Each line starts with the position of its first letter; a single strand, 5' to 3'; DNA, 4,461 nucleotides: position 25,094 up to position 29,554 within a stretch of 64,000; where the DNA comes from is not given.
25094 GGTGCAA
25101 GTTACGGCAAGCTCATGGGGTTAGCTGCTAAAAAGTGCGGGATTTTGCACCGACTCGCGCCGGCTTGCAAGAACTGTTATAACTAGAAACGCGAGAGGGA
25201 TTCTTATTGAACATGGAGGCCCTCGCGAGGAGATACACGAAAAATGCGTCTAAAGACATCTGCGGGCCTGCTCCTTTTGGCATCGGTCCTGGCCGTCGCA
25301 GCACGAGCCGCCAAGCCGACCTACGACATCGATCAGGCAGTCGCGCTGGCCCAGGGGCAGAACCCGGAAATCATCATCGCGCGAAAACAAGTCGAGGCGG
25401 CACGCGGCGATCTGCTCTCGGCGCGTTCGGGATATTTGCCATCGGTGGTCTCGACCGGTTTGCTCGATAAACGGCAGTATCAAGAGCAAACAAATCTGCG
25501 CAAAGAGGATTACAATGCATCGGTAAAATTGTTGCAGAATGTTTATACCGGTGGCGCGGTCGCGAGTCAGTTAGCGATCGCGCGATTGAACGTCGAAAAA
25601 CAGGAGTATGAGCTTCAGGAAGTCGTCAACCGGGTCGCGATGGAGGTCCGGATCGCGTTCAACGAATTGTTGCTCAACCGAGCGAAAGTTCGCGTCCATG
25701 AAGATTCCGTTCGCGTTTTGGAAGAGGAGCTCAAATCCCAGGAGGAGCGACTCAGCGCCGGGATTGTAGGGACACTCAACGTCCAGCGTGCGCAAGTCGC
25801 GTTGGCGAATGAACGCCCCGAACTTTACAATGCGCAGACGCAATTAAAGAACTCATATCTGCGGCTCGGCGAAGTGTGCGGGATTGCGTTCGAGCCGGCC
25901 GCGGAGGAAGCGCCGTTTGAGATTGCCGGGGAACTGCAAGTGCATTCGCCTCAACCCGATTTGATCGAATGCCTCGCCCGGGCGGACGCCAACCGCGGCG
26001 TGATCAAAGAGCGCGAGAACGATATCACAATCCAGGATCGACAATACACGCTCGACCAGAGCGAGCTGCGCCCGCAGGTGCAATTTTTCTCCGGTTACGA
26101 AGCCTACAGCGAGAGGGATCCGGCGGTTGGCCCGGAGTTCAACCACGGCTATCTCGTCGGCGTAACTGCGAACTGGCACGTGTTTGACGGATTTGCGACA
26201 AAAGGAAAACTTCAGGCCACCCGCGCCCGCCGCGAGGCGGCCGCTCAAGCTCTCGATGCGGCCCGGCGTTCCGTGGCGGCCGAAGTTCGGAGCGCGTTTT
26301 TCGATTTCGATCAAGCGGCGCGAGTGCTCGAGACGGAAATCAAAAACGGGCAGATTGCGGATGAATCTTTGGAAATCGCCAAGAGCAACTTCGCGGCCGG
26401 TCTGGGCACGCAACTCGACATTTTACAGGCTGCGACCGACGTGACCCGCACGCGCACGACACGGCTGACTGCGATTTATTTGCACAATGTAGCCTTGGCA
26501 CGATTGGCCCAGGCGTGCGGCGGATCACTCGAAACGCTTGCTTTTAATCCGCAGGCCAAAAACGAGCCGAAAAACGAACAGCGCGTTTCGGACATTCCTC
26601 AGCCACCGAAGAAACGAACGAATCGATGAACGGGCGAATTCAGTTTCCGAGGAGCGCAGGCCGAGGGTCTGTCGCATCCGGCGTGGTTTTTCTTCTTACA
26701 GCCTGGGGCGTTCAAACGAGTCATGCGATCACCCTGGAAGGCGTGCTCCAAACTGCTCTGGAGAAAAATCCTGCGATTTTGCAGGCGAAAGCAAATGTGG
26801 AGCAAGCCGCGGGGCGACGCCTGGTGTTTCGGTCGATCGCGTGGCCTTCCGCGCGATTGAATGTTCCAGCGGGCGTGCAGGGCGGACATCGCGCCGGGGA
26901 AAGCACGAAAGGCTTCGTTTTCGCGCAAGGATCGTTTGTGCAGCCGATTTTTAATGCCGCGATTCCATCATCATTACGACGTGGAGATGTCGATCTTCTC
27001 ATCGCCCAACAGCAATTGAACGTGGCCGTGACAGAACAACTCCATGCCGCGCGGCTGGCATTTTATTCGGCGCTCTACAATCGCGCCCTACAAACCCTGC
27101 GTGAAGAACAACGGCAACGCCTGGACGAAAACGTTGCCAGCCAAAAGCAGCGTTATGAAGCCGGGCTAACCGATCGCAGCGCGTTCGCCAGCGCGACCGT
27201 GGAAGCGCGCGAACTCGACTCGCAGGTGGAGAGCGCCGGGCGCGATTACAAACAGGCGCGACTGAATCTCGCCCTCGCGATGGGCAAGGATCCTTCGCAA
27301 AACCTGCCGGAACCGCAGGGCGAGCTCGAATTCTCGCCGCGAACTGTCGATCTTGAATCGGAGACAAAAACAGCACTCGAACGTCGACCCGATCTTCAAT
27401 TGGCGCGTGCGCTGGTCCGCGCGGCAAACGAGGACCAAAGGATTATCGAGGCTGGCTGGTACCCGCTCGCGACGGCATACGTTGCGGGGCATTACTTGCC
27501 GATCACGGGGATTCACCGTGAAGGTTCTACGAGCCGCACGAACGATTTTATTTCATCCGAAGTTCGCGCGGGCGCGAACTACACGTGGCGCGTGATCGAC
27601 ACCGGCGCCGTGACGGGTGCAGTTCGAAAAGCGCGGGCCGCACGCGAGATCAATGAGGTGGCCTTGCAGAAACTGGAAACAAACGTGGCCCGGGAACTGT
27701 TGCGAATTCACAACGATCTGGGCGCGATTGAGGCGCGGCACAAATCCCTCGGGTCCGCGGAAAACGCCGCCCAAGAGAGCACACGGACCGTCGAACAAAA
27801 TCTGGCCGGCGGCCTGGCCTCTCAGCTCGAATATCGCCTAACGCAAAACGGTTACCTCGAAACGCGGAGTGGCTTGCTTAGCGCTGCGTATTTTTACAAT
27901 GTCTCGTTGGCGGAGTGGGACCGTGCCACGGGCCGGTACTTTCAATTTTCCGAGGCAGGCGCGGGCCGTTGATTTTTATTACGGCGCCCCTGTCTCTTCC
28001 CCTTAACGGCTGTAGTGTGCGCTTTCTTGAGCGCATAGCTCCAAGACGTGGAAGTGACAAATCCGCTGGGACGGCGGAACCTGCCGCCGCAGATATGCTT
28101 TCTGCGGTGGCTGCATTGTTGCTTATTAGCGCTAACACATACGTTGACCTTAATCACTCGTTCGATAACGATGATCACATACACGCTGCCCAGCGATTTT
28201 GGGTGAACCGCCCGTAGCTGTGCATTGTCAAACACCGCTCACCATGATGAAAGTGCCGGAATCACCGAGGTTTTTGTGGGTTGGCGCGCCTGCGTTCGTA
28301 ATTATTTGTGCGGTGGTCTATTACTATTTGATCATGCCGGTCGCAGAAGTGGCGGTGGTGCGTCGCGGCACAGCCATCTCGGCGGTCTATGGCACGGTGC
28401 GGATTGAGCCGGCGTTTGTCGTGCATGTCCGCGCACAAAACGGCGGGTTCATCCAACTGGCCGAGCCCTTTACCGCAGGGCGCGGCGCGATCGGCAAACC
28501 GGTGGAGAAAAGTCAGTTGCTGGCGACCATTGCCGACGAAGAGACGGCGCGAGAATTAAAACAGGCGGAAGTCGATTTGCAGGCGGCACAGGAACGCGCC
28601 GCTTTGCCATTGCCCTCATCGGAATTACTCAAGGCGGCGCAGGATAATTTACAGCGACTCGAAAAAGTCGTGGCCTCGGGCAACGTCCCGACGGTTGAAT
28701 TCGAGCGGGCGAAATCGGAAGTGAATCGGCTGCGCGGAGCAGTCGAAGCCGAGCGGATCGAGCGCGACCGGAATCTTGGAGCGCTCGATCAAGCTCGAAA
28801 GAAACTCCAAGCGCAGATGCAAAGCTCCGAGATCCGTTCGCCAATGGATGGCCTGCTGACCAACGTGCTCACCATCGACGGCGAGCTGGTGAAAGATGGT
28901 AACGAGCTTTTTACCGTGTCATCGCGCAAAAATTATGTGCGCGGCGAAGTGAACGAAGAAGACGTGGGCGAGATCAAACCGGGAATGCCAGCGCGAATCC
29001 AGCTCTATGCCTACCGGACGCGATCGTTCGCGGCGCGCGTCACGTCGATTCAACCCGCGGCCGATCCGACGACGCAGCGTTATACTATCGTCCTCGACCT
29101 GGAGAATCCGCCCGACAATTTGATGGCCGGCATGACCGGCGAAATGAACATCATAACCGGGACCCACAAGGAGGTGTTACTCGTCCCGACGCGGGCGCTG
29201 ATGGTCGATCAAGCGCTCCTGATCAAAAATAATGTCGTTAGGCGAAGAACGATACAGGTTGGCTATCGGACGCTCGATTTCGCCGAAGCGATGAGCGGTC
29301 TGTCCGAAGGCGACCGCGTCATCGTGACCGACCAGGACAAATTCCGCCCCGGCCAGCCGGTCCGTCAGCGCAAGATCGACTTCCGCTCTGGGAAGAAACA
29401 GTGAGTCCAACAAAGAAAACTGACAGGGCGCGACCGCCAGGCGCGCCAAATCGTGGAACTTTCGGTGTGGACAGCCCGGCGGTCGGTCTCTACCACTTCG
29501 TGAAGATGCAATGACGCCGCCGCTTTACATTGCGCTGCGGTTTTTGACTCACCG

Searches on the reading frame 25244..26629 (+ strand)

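Call 27: search_protein_families(library=pfam, proteins=[window:25244-26629:+], max_evalue=0.001)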
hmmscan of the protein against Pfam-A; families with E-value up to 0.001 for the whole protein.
window:25244-26629:+ (461 aa): 1 family
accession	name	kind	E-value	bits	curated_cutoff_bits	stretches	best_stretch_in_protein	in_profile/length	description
PF02321.23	OEP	-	3.5e-52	177.4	22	2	242-424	3-185/187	Outer membrane efflux protein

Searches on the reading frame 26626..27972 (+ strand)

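Call 27: search_protein_families(library=pfam, proteins=[window:26626-27972:+], max_evalue=0.001)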
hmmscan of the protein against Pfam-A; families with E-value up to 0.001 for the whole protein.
window:26626-27972:+ (448 aa): 1 family
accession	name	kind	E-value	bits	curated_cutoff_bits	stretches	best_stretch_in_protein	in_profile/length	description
PF02321.23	OEP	-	2.5e-29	102.9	22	2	38-220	2-187/187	Outer membrane efflux protein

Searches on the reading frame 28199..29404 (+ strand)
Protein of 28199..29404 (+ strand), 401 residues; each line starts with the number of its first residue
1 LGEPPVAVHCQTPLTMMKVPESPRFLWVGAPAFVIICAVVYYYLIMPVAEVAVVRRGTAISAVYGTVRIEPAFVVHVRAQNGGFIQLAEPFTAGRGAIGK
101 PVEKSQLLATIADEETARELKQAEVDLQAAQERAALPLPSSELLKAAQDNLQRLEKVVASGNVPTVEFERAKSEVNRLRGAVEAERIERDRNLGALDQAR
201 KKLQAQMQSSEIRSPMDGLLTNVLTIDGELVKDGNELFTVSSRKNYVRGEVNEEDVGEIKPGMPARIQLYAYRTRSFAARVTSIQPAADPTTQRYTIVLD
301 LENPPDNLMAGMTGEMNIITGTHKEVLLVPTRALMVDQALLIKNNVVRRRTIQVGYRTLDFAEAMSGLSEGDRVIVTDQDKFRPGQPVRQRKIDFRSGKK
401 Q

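Call 27: search_protein_families(library=pfam, proteins=[window:28199-29404:+], max_evalue=0.001)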
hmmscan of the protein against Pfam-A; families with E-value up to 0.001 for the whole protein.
window:28199-29404:+ (401 aa): 2 families
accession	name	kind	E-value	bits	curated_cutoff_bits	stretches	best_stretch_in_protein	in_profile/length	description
PF16576.10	HlyD_D23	-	1.7e-20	73.7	30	1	63-312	8-212/214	Barrel-sandwich domain of CusB or HlyD membrane-fusion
PF13437.12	HlyD_3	-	4.5e-14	53.5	22.2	1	212-311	2-106/106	HlyD family secretion protein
